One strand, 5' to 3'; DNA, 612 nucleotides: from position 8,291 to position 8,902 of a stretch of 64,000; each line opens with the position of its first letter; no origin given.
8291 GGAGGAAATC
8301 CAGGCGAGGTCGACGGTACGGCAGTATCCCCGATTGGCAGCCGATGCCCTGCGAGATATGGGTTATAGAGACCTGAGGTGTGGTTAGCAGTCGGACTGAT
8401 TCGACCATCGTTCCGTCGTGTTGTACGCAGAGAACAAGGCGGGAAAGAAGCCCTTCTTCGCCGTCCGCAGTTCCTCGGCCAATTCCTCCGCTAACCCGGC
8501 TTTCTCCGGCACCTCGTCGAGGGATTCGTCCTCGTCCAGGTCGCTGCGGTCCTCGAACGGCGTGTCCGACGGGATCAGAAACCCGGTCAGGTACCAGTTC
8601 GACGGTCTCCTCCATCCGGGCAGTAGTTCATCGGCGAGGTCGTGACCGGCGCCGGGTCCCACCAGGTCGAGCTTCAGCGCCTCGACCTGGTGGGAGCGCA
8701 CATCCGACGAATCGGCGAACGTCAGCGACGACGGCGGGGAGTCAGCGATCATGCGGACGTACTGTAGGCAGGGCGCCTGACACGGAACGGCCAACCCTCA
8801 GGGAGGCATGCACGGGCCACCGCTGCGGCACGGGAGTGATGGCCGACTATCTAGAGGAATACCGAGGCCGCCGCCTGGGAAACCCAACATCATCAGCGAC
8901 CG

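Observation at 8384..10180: Degraded duplicate ends of drmA (5') and drmMI (3') flank the TIR/TM pair: footprint of recombination between two diverged DISARM copies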

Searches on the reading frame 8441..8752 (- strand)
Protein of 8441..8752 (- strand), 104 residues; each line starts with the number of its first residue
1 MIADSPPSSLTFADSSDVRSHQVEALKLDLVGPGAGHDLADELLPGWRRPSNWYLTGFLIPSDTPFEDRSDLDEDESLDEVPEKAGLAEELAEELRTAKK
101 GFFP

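Call 51: find_homologous_proteins(query=window:8441-8752:-, max_evalue=0.00001)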
Query seq(104 aa) (104 aa): 163 proteins with E <= 0.00001 among 1204 candidates; the best 120 are listed.
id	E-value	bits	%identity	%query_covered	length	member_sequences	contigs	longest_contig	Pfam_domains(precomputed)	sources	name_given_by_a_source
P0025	7.3e-62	224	100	100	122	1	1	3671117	-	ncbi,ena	-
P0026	6.3e-45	170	79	100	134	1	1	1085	-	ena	-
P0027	7.8e-45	170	82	98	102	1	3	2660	-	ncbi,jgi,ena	-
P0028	3.8e-42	161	76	100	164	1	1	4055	-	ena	-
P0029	2.3e-37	146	78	90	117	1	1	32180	-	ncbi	-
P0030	4.4e-37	145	77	87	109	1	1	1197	-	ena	-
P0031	1.4e-34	137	71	87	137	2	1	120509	-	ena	-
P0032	3.7e-34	135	74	84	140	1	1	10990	-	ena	-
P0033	3.9e-34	135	68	93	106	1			-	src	-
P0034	4.3e-34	135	73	88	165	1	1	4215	-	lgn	-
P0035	1.6e-33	133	64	100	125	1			-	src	-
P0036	4.6e-33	132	68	88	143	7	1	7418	-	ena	-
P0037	1.3e-32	130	71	89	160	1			-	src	-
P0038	2.2e-32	130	72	87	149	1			-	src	-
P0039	2.9e-32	129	72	88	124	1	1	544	-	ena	-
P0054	8.5e-31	125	71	84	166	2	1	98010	-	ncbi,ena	-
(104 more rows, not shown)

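Call 53: find_encoding_contigs(protein=P0029, flank=9000, max_places=1)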
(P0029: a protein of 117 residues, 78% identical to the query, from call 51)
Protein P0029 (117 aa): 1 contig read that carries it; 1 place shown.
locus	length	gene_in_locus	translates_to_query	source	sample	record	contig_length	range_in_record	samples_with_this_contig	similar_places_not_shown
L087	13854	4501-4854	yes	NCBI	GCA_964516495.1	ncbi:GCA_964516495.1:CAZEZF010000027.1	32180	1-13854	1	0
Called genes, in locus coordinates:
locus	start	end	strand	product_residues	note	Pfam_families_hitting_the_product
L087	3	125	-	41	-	?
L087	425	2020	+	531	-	PF00176:SNF2-rel_dom, PF00270:DEAD (weak), PF04851:ResIII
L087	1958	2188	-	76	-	-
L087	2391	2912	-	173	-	-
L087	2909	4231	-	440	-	PF14280:DUF4365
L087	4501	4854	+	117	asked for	-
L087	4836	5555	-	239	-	-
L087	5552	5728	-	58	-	-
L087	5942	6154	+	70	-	-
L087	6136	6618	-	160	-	-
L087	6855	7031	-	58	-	-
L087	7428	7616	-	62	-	-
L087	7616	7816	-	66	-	-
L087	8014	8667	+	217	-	-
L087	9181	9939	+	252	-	PF05685:Uma2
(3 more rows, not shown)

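Call 54: find_encoding_contigs(protein=P0031, flank=9000, max_places=1)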
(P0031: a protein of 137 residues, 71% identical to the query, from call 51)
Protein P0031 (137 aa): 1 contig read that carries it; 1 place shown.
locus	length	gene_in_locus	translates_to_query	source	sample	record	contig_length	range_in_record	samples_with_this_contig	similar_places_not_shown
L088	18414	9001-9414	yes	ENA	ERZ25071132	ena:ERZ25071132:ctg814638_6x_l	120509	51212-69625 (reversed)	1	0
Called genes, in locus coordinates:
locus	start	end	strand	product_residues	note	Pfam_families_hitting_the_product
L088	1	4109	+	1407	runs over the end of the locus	PF02384:N6_Mtase (weak), PF20473:MmeI_Mtase (weak), PF07669:Eco57I, PF20473:MmeI_Mtase (weak), PF20466:MmeI_TRD (weak)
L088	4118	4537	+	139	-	-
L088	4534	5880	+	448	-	PF01656:CbiA, PF06564:CBP_BcsQ (weak), PF10609:ParA, PF13614:AAA_31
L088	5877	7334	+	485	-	-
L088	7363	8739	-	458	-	-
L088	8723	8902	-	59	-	-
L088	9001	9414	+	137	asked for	-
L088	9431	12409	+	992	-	PF00271:Helicase_C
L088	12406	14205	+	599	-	PF09369:MZB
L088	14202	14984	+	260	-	PF13091:PLDc_2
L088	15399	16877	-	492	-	PF07364:DUF1485, PF07171:MlrC_C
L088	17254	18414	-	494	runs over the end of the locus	PF00496:SBP_bac_5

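Call 55: find_encoding_contigs(protein=P0054, flank=9000, max_places=1)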
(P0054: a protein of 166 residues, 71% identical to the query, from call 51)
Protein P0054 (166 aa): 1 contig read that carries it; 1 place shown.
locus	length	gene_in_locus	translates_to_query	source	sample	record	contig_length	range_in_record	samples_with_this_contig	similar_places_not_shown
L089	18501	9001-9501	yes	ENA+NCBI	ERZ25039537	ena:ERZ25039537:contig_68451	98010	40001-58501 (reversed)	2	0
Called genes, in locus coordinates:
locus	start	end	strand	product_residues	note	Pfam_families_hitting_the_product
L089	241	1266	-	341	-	PF00176:SNF2-rel_dom, PF04851:ResIII, PF00270:DEAD, PF09848:SLFN-g3_helicase (faint)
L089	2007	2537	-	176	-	-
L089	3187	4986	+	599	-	PF00271:Helicase_C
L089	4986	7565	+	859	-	PF20464:MmeI_N (faint), PF02384:N6_Mtase (weak), PF20473:MmeI_Mtase (weak), PF07669:Eco57I (weak)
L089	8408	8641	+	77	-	-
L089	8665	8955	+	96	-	-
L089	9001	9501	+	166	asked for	-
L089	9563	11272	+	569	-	-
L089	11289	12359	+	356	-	PF00271:Helicase_C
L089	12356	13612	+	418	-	-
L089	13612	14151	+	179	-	PF09369:MZB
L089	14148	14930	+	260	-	PF13091:PLDc_2, PF00614:PLDc (weak)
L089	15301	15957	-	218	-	PF22769:DCD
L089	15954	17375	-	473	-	-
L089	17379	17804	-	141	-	-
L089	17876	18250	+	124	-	PF13560:HTH_31, PF12844:HTH_19, PF01381:HTH_3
